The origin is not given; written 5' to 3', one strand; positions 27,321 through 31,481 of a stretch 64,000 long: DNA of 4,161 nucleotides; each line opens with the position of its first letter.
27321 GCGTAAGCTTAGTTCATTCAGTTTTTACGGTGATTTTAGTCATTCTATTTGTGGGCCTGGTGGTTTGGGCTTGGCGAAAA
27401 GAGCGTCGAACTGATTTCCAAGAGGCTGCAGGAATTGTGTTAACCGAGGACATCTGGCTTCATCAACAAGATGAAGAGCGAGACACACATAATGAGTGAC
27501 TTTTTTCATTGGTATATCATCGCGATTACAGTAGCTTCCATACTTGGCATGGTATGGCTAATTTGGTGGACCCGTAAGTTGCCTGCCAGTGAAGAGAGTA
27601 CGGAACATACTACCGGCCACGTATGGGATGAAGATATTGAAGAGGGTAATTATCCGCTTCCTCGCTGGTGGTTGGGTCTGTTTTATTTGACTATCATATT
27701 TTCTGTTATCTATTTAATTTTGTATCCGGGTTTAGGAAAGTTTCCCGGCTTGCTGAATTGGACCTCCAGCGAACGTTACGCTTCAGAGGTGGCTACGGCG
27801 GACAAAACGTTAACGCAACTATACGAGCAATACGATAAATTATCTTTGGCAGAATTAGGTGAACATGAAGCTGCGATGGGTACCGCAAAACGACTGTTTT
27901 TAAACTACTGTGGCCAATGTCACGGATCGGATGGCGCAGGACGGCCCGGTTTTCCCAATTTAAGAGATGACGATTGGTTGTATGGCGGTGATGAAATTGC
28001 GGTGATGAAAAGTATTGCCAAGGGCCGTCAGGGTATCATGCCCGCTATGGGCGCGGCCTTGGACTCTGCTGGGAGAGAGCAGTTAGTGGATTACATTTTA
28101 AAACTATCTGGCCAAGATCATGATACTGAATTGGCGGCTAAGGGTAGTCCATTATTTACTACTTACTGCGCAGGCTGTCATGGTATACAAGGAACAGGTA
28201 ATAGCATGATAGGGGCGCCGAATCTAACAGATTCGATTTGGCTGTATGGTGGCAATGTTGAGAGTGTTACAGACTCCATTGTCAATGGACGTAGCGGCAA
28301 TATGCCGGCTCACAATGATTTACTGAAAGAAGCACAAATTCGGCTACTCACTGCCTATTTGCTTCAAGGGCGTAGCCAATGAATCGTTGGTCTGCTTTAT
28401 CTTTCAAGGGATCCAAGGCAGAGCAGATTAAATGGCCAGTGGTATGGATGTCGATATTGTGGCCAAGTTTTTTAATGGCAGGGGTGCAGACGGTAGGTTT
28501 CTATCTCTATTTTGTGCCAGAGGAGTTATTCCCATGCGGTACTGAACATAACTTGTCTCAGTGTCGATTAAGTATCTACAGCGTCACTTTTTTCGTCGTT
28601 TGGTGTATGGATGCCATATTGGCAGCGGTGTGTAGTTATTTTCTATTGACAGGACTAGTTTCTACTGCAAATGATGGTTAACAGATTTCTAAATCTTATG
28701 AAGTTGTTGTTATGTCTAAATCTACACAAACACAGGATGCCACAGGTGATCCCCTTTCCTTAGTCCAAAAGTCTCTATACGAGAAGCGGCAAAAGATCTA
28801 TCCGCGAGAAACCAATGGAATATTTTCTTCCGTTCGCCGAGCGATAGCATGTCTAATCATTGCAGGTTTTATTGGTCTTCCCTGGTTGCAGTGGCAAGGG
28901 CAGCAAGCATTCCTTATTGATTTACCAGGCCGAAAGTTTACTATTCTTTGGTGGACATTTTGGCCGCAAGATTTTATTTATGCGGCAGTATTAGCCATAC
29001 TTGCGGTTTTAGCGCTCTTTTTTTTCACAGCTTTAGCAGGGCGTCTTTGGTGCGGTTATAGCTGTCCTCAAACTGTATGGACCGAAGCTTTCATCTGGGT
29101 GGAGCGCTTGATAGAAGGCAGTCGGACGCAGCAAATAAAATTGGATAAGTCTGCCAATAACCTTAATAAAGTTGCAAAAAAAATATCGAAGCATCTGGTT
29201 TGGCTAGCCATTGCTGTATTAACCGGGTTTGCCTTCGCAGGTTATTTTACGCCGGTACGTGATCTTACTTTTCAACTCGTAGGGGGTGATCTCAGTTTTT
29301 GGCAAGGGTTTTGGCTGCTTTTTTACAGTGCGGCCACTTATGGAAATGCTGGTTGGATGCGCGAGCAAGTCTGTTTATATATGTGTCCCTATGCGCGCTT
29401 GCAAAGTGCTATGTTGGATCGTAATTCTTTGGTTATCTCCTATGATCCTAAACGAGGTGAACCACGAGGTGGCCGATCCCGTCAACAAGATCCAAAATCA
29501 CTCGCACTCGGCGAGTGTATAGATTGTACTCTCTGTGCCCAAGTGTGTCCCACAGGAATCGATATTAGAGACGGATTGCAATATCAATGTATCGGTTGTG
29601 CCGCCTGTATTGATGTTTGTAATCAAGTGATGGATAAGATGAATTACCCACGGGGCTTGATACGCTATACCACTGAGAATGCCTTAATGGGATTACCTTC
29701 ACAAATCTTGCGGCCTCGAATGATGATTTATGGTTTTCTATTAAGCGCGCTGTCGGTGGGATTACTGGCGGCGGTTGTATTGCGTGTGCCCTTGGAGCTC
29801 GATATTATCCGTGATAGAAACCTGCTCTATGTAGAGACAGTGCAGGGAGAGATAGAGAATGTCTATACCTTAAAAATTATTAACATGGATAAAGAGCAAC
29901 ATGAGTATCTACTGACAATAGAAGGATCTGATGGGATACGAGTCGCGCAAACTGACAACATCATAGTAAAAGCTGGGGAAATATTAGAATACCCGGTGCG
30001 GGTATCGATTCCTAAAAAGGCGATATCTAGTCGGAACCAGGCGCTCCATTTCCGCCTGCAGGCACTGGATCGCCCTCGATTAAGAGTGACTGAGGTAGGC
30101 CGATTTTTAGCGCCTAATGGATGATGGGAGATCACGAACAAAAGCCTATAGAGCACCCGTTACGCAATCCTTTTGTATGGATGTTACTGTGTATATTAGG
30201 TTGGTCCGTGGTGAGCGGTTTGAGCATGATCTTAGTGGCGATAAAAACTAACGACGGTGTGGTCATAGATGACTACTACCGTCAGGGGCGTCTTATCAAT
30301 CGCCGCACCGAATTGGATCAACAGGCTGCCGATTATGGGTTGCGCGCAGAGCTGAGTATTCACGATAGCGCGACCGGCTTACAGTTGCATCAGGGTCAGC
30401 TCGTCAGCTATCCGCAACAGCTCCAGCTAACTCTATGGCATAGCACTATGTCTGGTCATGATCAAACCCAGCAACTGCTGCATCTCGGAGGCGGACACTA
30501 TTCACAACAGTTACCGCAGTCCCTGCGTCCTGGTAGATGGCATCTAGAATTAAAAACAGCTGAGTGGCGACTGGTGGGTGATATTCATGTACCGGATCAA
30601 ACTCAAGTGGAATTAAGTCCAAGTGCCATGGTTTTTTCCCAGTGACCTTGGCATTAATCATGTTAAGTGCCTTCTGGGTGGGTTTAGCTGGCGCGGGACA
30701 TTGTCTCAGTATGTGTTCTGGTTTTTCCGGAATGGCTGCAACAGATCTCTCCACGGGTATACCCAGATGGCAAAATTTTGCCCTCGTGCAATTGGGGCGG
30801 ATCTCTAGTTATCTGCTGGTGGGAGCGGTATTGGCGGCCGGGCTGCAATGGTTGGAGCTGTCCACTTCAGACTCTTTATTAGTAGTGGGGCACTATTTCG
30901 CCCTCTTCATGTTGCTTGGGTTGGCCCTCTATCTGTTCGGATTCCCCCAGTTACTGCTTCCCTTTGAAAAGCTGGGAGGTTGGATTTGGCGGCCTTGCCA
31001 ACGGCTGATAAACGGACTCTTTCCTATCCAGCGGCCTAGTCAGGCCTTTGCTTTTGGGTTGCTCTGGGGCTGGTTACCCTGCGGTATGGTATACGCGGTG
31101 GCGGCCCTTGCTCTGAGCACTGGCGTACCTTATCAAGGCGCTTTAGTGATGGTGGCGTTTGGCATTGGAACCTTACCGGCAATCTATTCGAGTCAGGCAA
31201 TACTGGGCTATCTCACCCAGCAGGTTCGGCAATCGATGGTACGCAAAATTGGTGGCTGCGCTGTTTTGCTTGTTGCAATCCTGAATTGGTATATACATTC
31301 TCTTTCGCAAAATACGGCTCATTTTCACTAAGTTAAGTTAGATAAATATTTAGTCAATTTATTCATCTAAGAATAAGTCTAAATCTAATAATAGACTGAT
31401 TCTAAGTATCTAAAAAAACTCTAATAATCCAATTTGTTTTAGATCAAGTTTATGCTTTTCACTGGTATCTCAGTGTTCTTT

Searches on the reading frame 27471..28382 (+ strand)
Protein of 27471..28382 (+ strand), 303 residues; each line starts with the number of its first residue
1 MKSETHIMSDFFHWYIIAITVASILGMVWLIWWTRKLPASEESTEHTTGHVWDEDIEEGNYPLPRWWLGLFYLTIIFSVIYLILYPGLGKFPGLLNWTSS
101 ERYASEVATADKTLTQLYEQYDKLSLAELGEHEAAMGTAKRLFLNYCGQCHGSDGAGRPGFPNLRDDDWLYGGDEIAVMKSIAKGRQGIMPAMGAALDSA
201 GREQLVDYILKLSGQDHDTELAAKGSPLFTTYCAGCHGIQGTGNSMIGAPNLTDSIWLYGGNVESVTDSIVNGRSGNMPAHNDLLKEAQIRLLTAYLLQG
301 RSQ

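Call 56: search_protein_families(library=pfam, proteins=[window:27471-28382:+], max_evalue=0.0001)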
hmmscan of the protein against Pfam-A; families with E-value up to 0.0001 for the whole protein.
window:27471-28382:+ (303 aa): 3 families
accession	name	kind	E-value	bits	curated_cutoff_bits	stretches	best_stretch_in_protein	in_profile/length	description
PF13442.11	Cytochrome_CBB3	-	2.4e-23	82.6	27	2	136-209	3-68/68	Cytochrome C oxidase, cbb3-type, subunit III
PF14715.11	FixP_N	-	1.8e-21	76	24.9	1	45-91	2-47/48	N-terminal domain of cytochrome oxidase-cbb3, FixP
PF00034.26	Cytochrom_C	-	2.9e-17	64.2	21.3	2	222-299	1-88/90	Cytochrome c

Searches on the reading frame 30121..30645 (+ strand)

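Call 56: search_protein_families(library=pfam, proteins=[window:30121-30645:+], max_evalue=0.0001)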
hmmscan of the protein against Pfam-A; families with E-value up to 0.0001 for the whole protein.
window:30121-30645:+ (174 aa): 1 family
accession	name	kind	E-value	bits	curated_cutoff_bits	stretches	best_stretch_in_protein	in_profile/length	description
PF05751.16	FixH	-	4.3e-27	95.4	23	1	19-155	5-149/150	FixH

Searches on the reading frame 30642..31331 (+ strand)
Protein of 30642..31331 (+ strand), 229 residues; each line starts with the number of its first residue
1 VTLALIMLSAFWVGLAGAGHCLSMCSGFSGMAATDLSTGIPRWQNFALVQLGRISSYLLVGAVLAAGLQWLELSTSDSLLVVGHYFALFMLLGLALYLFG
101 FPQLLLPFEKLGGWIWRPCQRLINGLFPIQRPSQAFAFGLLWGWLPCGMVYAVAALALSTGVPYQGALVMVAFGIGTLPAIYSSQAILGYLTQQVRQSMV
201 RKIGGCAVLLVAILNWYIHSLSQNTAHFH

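Call 56: search_protein_families(library=pfam, proteins=[window:30642-31331:+], max_evalue=0.0001)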
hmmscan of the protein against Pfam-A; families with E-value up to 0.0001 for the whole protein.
window:30642-31331:+ (229 aa): 1 family
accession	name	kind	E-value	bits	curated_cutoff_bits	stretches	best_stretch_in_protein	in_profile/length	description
PF13386.12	DsbD_2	-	3.7e-43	148.2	24.9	1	10-210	2-196/199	Cytochrome C biogenesis protein transmembrane region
